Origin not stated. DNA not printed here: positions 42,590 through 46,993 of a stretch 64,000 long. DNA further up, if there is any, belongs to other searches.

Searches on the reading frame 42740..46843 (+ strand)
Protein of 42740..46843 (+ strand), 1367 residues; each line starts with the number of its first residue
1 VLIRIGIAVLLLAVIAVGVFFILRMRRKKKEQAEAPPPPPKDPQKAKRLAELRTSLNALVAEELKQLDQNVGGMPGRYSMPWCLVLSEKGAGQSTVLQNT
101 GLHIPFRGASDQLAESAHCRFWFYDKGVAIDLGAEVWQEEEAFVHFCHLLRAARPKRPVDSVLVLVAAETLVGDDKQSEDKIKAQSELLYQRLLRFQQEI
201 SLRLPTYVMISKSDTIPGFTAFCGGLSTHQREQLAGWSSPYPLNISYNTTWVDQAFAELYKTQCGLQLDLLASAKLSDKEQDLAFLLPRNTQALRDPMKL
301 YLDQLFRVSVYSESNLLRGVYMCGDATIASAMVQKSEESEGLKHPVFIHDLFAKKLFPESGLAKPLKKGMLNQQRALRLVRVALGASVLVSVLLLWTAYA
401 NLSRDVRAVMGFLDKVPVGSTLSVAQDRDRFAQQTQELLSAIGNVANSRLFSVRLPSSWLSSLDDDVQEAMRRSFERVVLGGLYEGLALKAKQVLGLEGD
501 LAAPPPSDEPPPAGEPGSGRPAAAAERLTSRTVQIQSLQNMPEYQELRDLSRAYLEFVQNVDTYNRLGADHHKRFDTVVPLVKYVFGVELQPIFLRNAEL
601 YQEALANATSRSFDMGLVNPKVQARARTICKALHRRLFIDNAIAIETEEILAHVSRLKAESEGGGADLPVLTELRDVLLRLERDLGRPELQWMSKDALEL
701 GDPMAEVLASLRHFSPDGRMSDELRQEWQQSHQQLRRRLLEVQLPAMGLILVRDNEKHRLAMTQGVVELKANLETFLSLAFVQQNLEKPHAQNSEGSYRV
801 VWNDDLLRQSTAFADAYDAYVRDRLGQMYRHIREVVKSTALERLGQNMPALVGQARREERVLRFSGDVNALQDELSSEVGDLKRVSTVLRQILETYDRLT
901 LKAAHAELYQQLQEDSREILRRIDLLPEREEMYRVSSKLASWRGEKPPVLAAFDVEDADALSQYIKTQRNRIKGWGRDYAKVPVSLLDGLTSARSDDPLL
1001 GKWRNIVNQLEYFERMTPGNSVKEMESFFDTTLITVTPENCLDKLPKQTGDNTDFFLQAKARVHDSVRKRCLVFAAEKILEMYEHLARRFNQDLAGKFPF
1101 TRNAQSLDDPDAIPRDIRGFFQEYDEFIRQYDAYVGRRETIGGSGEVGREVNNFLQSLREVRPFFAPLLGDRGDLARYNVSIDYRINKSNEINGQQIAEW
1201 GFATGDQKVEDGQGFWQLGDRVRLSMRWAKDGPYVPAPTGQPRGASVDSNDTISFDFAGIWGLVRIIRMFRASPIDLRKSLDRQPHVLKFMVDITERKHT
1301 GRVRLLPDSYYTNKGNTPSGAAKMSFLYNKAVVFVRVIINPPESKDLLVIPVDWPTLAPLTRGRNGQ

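Call 3: search_protein_families(library=pfam, proteins=[window:42740-46843:+], max_evalue=0.01)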
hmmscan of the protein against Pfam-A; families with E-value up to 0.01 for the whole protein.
window:42740-46843:+ (1367 aa): 1 family
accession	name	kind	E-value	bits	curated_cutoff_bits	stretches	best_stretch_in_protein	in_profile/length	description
PF14331.11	IcmF-related_N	-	1.2e-44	153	25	1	139-383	4-258/259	IcmF-related N-terminal domain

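Call 4: search_protein_families(library=ncbifam, proteins=[window:42740-46843:+], max_evalue=0.01)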
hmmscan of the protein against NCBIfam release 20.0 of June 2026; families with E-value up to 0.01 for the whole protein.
window:42740-46843:+ (1367 aa): 2 families
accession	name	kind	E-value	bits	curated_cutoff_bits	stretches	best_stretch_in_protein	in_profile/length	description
TIGR03348.1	VI_IcmF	equivalog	4.4e-48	164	388.15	1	7-445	38-497/1168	type VI secretion system membrane subunit TssM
NF038226.1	IcmF_IVB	equivalog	2.2e-06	25.8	1000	1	55-231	4-167/973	type IVB secretion system protein IcmF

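Call 19: find_homologous_proteins(query=window:42740-46843:+)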
Query window:42740-46843:+ (1367 aa): 37 proteins with E <= 0.001 among 8000 candidates.
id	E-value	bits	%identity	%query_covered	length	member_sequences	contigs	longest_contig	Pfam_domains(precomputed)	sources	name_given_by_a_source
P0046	0.0e+0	3093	100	100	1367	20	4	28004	PF14331.12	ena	-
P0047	0.0e+0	2826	90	100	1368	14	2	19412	PF14331.12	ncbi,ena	-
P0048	0.0e+0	2732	86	100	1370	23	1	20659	PF14331.12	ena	-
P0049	0.0e+0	2712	85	100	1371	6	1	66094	PF14331.12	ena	-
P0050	0.0e+0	2679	84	100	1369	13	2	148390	PF14331.12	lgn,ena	-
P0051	0.0e+0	2087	66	99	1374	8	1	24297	PF14331.12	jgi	jgi:type VI secretion system protein ImpL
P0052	0.0e+0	2073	65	100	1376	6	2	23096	PF14331.12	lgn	-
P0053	0.0e+0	2028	66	99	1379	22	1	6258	PF14331.12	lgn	-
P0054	0.0e+0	1421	48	99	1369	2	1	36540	PF14331.12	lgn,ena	-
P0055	0.0e+0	1284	46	99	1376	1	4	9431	PF14331.12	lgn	-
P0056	0.0e+0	1248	43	97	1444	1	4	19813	PF14331.12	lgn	-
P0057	2.7e-137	477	27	94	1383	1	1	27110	PF14331.12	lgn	-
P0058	6.7e-125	436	27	94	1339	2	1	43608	PF14331.12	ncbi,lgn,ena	ncbi:MAG TPA: type VI secretion system protein [Thermoanaerobaculia bacterium]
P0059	4.3e-122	427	28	96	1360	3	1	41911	PF14331.12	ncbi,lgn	-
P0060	1.3e-114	402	26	94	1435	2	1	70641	PF14331.12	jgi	jgi:type VI secretion system protein ImpL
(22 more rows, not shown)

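Call 20: find_encoding_contigs(protein=P0054, flank=10000, max_places=1)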
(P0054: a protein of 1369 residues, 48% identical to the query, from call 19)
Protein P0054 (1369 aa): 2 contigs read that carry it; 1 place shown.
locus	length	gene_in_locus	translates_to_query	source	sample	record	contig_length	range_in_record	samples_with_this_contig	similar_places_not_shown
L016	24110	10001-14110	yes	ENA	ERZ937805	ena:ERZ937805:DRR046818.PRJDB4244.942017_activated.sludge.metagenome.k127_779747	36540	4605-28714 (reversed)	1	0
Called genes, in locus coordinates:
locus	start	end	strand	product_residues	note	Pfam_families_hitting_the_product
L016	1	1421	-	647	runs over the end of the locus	-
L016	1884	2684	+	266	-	-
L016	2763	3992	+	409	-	-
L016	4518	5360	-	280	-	PF09850:DotU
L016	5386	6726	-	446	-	PF05936:T6SS_VasE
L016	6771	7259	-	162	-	-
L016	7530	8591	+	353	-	PF07719:TPR_2 (faint), PF13429:TPR_15 (weak), PF00515:TPR_1 (faint), PF13428:TPR_14 (faint), PF13432:TPR_16 (faint), PF21033:RMD1-3 (faint)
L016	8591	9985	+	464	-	PF13458:Peripla_BP_6, PF01094:ANF_receptor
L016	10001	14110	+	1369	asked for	PF14331:IcmF-related_N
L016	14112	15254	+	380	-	PF06812:ImpA_N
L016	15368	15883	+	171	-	PF05591:T6SS_VipA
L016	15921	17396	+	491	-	PF05943:VipB, PF18945:VipB_2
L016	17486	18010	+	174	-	PF05638:T6SS_HCP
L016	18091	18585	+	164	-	PF05638:T6SS_HCP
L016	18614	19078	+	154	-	PF04965:GPW_gp25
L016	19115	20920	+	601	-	PF05947:T6SS_TssF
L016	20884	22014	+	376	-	PF06996:T6SS_TssG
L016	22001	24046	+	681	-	PF05954:Phage_GPD, PF04717:Phage_base_V, PF22178:Gp5_trimer_C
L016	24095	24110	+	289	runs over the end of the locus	-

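Call 21: find_encoding_contigs(protein=P0056, flank=10000, max_places=1)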
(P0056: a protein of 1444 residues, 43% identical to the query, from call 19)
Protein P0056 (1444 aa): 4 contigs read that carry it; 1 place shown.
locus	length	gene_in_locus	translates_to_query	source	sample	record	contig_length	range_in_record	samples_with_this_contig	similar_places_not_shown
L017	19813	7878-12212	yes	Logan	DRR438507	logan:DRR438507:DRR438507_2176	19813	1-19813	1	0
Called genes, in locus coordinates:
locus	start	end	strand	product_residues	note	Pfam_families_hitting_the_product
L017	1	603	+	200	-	?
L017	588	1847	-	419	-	PF12094:DUF3570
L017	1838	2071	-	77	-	PF14086:DUF4266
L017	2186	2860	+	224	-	PF13489:Methyltransf_23, PF07021:MetW, PF08003:Methyltransf_9 (weak), PF13847:Methyltransf_31 (weak), PF08241:Methyltransf_11, PF08242:Methyltransf_12, PF13649:Methyltransf_25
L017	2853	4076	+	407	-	-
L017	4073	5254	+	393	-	PF03062:MBOAT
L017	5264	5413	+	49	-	-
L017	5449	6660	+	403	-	-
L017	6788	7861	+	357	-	PF07719:TPR_2 (faint), PF13176:TPR_7 (faint), PF00515:TPR_1 (faint), PF13181:TPR_8 (faint)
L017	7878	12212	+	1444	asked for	PF14331:IcmF-related_N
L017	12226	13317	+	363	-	PF06812:ImpA_N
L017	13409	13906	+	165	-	PF05591:T6SS_VipA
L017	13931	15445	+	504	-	PF05943:VipB, PF18945:VipB_2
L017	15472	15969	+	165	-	PF05638:T6SS_HCP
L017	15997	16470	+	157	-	PF04965:GPW_gp25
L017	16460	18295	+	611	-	PF05947:T6SS_TssF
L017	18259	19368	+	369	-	PF06996:T6SS_TssG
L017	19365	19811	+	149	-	?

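Call 22: find_encoding_contigs(protein=P0058, flank=10000, max_places=1)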
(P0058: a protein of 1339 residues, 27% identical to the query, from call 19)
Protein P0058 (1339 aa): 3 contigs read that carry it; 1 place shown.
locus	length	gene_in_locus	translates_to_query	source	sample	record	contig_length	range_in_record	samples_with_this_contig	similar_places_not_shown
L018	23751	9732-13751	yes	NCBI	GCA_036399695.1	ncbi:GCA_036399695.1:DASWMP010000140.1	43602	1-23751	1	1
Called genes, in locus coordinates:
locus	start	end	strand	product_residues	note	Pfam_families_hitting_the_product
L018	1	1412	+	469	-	PF18417:LodA_C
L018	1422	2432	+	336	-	PF01266:DAO (faint), PF01494:FAD_binding_3, PF04820:Trp_halogenase (weak), PF05834:Lycopene_cycl (faint), PF07992:Pyr_redox_2 (faint), PF12831:FAD_oxidored (faint)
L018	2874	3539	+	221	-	PF13085:Fer2_3 (weak), PF00111:Fer2, PF01799:Fer2_2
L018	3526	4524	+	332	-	PF00941:FAD_binding_5, PF03450:CO_deh_flav_C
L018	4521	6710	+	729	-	PF01315:Ald_Xan_dh_C, PF02738:MoCoBD_1, PF20256:MoCoBD_2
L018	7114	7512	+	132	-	-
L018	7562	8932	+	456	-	PF05936:T6SS_VasE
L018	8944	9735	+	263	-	PF09850:DotU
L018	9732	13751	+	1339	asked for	PF14331:IcmF-related_N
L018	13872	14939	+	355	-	PF06812:ImpA_N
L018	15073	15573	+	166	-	PF05591:T6SS_VipA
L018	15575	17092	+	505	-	PF05943:VipB, PF18945:VipB_2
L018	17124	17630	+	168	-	PF05638:T6SS_HCP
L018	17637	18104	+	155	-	PF04965:GPW_gp25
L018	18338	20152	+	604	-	PF05947:T6SS_TssF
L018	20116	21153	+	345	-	PF06996:T6SS_TssG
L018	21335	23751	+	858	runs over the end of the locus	PF02861:Clp_N, PF13191:AAA_16 (weak), PF23569:NBD_SMAX1 (weak), PF00004:AAA, PF17871:AAA_lid_9, PF07724:AAA_2, PF07728:AAA_5 (weak), PF10431:ClpB_D2-small, +4 more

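Call 24: find_encoding_contigs(protein=P0055, flank=10000, max_places=2)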
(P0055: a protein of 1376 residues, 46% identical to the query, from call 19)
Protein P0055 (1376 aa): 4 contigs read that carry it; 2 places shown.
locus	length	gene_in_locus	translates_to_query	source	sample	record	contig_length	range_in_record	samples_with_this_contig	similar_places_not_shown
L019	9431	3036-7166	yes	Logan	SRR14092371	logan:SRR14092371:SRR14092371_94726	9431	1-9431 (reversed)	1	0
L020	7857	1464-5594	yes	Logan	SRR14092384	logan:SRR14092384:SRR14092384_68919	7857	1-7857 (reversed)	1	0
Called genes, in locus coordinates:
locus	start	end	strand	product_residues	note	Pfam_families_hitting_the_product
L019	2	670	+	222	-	?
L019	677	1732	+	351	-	PF09850:DotU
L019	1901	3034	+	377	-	PF13429:TPR_15 (faint), PF07719:TPR_2 (faint), PF13174:TPR_6 (faint), PF13176:TPR_7 (faint), PF13424:TPR_12 (faint), PF13428:TPR_14 (faint), PF13432:TPR_16 (faint), PF00515:TPR_1 (faint), +2 more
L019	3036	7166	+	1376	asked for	PF14331:IcmF-related_N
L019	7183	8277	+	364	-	PF06812:ImpA_N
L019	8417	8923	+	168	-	PF05591:T6SS_VipA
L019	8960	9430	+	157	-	?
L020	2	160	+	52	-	?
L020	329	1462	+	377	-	PF13429:TPR_15 (faint), PF07719:TPR_2 (faint), PF13174:TPR_6 (faint), PF13176:TPR_7 (faint), PF13424:TPR_12 (faint), PF13428:TPR_14 (faint), PF13432:TPR_16 (faint), PF00515:TPR_1 (faint), +2 more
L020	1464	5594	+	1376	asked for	PF14331:IcmF-related_N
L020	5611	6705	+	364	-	PF06812:ImpA_N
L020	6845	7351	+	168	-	PF05591:T6SS_VipA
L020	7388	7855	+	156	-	?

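Call 25: find_encoding_contigs(protein=P0057, flank=10000, max_places=1)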
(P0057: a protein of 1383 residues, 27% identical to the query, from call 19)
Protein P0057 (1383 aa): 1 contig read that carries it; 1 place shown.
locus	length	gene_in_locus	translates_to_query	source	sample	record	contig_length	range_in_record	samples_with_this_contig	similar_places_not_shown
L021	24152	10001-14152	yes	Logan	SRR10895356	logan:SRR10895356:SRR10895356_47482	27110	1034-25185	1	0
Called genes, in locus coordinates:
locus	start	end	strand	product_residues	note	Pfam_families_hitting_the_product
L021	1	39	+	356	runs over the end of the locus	?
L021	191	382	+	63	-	-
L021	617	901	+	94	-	PF04248:NTP_transf_9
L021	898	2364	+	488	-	PF02129:Peptidase_S15, PF00561:Abhydrolase_1 (weak), PF12697:Abhydrolase_6, PF12146:Hydrolase_4, PF08840:BAAT_C (faint)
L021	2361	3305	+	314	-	PF02265:S1-P1_nuclease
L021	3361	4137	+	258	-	PF00756:Esterase (faint), PF00561:Abhydrolase_1, PF05728:UPF0227 (weak), PF12146:Hydrolase_4, PF12697:Abhydrolase_6, PF00326:Peptidase_S9 (weak)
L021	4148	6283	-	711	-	PF13231:PMT_2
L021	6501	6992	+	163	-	-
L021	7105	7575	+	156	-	-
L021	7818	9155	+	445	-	PF05936:T6SS_VasE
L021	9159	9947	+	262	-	PF09850:DotU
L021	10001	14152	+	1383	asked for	PF14331:IcmF-related_N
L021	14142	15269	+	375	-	PF06812:ImpA_N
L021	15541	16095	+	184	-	PF05591:T6SS_VipA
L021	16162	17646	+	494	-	PF05943:VipB, PF18945:VipB_2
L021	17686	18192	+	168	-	PF05638:T6SS_HCP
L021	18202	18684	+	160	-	PF04965:GPW_gp25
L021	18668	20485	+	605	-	PF05947:T6SS_TssF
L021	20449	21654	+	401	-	PF06996:T6SS_TssG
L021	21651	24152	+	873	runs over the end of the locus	PF02861:Clp_N, PF13191:AAA_16 (weak), PF23569:NBD_SMAX1, PF00004:AAA, PF17871:AAA_lid_9, PF07724:AAA_2, PF07728:AAA_5, PF10431:ClpB_D2-small, +7 more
